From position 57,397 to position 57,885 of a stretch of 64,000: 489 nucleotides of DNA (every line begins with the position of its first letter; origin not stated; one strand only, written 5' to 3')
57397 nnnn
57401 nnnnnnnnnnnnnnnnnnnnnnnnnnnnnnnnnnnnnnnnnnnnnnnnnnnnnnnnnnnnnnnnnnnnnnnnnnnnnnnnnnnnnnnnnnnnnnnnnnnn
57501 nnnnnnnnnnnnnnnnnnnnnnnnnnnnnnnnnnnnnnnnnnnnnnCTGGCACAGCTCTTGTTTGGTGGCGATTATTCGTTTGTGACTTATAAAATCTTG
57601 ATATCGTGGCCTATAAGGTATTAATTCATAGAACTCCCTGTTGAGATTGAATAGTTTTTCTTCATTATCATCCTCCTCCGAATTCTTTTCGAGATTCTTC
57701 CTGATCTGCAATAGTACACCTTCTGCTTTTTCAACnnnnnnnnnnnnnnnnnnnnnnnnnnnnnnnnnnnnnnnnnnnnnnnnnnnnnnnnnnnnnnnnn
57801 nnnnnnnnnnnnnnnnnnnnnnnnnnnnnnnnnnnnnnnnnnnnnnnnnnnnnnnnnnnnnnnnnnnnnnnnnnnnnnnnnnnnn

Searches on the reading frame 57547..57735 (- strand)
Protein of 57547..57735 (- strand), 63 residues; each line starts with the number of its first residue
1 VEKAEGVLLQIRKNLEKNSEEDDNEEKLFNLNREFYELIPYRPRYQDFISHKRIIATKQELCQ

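Call 49: search_protein_families(library=pfam, proteins=[window:57547-57735:-], max_evalue=0.01)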
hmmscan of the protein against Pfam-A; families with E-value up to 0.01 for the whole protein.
seq(63 aa): 1 family
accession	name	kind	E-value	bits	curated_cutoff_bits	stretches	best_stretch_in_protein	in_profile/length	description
PF02877.19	PARP_reg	-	5.9e-05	23.6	26.8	1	2-62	45-106/135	Poly(ADP-ribose) polymerase, regulatory domain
